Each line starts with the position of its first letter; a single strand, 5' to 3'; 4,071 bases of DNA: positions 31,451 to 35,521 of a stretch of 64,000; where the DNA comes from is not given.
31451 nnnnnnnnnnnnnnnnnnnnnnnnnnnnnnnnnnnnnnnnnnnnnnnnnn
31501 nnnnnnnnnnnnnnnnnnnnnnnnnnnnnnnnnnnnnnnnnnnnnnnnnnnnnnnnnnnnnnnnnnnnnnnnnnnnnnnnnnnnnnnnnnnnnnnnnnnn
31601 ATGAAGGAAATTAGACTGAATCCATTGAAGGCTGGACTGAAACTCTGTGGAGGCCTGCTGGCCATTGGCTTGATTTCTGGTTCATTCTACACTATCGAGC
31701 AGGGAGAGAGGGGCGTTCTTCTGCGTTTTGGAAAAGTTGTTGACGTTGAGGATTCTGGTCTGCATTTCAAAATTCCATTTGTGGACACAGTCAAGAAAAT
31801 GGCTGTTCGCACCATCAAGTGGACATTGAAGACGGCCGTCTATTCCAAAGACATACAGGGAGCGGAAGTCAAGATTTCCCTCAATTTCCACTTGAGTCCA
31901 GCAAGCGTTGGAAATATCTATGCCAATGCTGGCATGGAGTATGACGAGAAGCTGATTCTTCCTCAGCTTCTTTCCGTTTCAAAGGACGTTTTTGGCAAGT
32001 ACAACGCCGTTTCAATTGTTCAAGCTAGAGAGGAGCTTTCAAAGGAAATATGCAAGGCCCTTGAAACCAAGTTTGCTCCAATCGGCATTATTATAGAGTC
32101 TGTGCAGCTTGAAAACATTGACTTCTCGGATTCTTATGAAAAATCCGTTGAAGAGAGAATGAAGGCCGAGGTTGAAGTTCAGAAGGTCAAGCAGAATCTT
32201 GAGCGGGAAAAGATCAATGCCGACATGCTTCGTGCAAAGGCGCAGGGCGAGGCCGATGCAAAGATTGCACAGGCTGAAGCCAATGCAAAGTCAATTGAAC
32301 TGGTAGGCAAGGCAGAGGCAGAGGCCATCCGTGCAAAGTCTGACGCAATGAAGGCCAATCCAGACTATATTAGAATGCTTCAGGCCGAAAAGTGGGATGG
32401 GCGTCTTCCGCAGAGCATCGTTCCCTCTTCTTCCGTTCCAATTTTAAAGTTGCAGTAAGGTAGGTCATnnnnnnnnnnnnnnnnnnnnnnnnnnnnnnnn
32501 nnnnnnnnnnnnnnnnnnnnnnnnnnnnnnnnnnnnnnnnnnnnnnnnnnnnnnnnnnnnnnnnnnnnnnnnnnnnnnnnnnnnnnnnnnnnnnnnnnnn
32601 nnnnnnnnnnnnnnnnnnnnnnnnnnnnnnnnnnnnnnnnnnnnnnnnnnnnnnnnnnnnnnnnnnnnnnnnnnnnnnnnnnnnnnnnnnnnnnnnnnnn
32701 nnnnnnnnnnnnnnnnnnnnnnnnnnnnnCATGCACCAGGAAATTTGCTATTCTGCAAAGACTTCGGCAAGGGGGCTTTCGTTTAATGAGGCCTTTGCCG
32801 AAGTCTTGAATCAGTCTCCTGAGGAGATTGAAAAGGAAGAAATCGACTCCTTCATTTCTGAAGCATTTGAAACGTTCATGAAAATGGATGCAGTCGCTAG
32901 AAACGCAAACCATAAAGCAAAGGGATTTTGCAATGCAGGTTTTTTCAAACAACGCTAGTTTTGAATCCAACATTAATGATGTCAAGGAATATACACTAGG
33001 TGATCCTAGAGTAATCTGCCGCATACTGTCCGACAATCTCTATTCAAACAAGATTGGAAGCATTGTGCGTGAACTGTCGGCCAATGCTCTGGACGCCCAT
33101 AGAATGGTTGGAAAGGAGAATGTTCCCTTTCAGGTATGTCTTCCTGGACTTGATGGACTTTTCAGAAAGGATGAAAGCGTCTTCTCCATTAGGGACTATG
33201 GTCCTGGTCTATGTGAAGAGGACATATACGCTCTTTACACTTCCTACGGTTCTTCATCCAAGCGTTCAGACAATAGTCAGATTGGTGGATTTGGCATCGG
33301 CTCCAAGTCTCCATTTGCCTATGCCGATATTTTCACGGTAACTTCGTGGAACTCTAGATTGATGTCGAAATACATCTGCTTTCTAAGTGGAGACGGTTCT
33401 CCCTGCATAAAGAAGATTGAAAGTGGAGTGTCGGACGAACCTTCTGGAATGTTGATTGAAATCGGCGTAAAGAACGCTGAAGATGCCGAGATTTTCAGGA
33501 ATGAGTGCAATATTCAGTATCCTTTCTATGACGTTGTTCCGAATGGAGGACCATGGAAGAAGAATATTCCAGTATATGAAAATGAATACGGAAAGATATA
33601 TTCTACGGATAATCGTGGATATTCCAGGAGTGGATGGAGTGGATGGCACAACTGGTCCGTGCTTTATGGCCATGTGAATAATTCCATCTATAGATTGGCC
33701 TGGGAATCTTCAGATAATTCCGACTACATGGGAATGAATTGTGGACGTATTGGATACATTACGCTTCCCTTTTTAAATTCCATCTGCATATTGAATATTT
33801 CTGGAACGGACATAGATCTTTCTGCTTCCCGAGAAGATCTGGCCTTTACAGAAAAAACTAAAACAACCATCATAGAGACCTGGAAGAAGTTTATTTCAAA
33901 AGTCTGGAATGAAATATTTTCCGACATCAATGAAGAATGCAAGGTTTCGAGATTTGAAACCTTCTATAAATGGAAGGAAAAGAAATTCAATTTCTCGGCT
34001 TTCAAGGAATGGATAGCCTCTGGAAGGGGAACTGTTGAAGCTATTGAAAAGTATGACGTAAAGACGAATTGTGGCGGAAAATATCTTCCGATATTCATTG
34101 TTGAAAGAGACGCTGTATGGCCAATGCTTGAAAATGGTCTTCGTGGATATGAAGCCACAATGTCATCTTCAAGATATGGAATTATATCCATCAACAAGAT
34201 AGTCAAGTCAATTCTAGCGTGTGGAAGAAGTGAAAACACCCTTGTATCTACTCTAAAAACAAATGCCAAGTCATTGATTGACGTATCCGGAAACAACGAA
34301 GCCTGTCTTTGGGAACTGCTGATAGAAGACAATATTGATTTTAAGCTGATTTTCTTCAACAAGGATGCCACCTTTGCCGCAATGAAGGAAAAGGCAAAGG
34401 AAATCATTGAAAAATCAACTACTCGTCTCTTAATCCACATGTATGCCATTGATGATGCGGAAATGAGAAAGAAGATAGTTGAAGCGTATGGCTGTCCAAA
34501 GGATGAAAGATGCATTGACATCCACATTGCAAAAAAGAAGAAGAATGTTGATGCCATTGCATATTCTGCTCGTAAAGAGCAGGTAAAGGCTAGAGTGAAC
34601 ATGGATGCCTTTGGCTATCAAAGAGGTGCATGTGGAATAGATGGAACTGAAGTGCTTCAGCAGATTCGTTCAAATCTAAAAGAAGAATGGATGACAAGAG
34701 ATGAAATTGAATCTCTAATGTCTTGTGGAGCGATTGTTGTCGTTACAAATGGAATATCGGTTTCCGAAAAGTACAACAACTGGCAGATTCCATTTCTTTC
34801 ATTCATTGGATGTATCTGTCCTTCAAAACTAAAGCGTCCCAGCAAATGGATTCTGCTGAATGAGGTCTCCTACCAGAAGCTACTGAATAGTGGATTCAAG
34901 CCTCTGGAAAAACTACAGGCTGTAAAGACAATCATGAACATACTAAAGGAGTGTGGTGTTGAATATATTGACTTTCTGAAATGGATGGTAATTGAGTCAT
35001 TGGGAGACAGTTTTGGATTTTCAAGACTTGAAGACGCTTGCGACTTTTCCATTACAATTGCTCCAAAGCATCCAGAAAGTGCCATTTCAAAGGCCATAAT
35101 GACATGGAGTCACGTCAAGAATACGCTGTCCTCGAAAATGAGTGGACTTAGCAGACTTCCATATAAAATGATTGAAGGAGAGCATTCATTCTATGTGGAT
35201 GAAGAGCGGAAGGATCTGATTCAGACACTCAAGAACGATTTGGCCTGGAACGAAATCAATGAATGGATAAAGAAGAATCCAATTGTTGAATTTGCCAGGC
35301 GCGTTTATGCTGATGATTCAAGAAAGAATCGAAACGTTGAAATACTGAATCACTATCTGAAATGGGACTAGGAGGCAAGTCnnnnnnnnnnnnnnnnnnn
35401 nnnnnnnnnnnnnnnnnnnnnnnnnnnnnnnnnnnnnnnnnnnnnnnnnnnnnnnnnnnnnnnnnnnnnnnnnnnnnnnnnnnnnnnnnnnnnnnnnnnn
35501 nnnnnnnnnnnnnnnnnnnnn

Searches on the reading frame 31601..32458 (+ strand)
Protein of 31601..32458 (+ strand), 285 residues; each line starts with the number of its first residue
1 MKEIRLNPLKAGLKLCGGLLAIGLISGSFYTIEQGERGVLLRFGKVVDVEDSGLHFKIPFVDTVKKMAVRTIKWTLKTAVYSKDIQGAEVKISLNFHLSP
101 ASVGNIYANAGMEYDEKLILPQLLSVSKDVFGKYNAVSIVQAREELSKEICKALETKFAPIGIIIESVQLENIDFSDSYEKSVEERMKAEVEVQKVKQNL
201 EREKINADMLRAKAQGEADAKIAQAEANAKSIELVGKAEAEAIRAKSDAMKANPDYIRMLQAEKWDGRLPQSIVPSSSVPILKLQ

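Call 10: search_protein_families(library=pfam, proteins=[window:31601-32458:+], max_evalue=0.01)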
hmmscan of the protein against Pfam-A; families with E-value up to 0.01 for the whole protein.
window:31601-32458:+ (285 aa): 3 families
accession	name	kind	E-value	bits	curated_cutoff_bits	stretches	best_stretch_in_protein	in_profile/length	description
PF01145.31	Band_7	-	1.2e-32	113.8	23.6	1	31-204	2-176/176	SPFH domain / Band 7 family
PF13421.11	Band_7_1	-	0.0019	18.3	24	1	139-188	159-208/211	SPFH domain-Band 7 family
PF10988.14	DUF2807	-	0.0037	17.5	24.2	1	160-252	57-149/181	Putative auto-transporter adhesin, head GIN domain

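Call 11: search_protein_families(library=phrogs, proteins=[window:31601-32458:+], max_evalue=0.01)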
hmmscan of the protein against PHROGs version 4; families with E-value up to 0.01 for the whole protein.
window:31601-32458:+ (285 aa): 4 families
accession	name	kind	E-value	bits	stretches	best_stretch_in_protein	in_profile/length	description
phrog_200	-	other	5.2e-54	184.8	1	16-282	88-357/379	lipoprotein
phrog_38808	-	unknown function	1.8e-09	38.7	1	227-282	10-65/68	-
phrog_7697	-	tail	0.004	16.4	1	175-255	156-238/1090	tail fiber protein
phrog_11908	-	unknown function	0.0048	16.7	0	154-230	224-296/430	-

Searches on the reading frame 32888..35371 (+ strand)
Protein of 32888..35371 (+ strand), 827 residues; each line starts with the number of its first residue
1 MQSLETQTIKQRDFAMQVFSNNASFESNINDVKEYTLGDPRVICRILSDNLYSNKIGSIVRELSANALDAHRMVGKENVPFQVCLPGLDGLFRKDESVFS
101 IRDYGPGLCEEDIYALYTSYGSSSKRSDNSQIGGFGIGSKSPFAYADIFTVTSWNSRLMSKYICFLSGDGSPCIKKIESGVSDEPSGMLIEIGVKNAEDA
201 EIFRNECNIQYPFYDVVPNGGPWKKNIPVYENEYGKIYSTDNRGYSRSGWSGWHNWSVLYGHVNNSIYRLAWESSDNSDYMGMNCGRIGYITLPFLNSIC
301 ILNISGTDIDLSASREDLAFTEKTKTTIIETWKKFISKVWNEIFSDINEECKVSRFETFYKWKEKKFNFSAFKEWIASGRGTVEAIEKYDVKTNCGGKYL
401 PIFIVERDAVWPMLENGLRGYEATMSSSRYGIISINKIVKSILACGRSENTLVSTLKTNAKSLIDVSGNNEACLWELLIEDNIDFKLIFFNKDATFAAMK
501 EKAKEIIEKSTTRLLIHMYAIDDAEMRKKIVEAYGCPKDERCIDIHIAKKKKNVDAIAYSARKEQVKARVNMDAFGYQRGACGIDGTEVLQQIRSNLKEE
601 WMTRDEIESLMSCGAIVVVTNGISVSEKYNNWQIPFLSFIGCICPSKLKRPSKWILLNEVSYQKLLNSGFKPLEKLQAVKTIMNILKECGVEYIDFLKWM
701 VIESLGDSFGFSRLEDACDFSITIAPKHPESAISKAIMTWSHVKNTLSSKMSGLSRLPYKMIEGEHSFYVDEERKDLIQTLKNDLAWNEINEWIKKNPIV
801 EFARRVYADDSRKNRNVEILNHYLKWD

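Call 10: search_protein_families(library=pfam, proteins=[window:32888-35371:+], max_evalue=0.01)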
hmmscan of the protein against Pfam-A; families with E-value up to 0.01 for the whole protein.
window:32888-35371:+ (827 aa): 1 family
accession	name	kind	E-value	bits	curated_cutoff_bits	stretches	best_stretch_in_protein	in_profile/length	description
PF02518.31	HATPase_c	-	0.0022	18.9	26.4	1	55-138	5-76/111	Histidine kinase-, DNA gyrase B-, and HSP90-like ATPase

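Call 11: search_protein_families(library=phrogs, proteins=[window:32888-35371:+], max_evalue=0.01)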
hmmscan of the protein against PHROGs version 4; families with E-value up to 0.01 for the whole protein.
window:32888-35371:+ (827 aa): 7 families
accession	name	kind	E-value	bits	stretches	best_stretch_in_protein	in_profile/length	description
phrog_612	-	lysis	3.1e-69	235.9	1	44-530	30-475/725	RIIA lysis inhibitor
phrog_2979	-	lysis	2.4e-46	159.8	1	41-204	29-187/846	RIIA lysis inhibitor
phrog_30832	-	lysis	1.3e-30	107.7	1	44-226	31-206/735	RIIA lysis inhibitor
phrog_3661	-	lysis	3.3e-25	89.8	1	116-198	175-266/917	RIIA lysis inhibitor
phrog_609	-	lysis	7e-25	88.2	1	44-331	33-294/1055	RIIB lysis inhibitor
phrog_38678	-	lysis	6.3e-22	78.6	1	41-199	35-190/805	RIIA lysis inhibitor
phrog_24904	-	lysis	1.5e-19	71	1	45-247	32-225/695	RIIA lysis inhibitor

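Call 16: search_dna_similar(query=window:32888-35371:+, collection=phages, mode=protein, max_rows=15)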
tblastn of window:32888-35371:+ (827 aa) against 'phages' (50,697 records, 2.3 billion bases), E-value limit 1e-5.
Records with a match: 2845; places in all: 2855; records where one place covers at least 80% of the query: 0.
Best place of each record, by identity: <60% 2845.
By first word of the organism name: Escherichia 932; Klebsiella 376; Salmonella 288; Pseudomonas 118; Shigella 118; Vibrio 104; Streptomyces 93; Aeromonas 78; Acinetobacter 73; Erwinia 64; and 74 more.
By host as written in the record: Escherichia coli 367; - 319; Klebsiella pneumoniae 130; Escherichia coli O157:H7 54; Pseudomonas aeruginosa 42; Escherichia coli K-12 MG1655 41; Salmonella enterica 38; Streptomyces griseus ATCC 10137 32; and 679 more.
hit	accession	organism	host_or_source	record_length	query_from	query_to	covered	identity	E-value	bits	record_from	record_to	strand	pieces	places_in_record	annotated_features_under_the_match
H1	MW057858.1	Providencia phage PSTCR6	Providencia stuartii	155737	33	393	44%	31.0%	1e-27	126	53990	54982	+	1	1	none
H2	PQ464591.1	Erwinia phage Vettismorki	Erwinia aphidicola B01_5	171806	33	419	47%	27.6%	2e-27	126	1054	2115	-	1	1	RIIA lysis inhibitor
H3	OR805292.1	Pseudomonas phage Cassandra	Pseudomonas aeruginosa PAO1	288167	21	368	42%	30.6%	2e-32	142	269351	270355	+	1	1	RIIA lysis inhibitor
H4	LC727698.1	Pseudomonas phage sp. 30-3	Pseudomonas aeruginosa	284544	21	368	42%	30.6%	3e-32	142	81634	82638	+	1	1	hypothetical protein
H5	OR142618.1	Pseudomonas phage Callisto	Pseudomonas aeruginosa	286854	21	368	42%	30.6%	3e-32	142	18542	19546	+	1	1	hypothetical protein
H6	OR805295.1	Pseudomonas phage Paride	Pseudomonas aeruginosa PAO1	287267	21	368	42%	30.6%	3e-32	142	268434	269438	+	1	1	RIIA lysis inhibitor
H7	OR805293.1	Pseudomonas phage Deifobo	Pseudomonas aeruginosa PAO1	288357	21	368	42%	30.6%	3e-32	142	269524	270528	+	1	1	RIIA lysis inhibitor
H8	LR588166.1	Pseudomonas phage vB_PaeM_MIJ3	-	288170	21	368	42%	30.6%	3e-32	141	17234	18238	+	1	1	HSP90 family molecular ...: RIIA phage protein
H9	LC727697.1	Pseudomonas phage sp. 30-2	Pseudomonas aeruginosa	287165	21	368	42%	30.6%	3e-32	141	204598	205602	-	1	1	hypothetical protein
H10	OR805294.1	Pseudomonas phage Ettore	Pseudomonas aeruginosa PAO1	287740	21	368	42%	30.6%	4e-32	141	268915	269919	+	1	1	RIIA lysis inhibitor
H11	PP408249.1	Pseudomonas phage vB_Pa-PAC2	Pseudomonas aeruginosa PAO1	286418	21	368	42%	30.6%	4e-32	141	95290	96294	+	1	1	rIIA lysis inhibitor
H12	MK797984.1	Pseudomonas phage vB_PaeM_PA5oct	-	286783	21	368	42%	30.6%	5e-32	141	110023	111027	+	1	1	rIIA lysis inhibitor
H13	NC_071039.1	Pseudomonas phage vB_PaeM_PA5oct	-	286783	21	368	42%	30.6%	5e-32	141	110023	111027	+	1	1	RIIA lysis inhibitor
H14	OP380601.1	Aeromonas phage avDM6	Aeromonas hydrophila BIOTECH 10089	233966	31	372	41%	30.7%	2e-21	106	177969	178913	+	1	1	hypothetical protein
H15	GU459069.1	Aeromonas phage 65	Aeromonas salmonicida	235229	31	372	41%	30.5%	1e-21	107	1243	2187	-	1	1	rIIA: rIIA protector from prophage-induced early lysis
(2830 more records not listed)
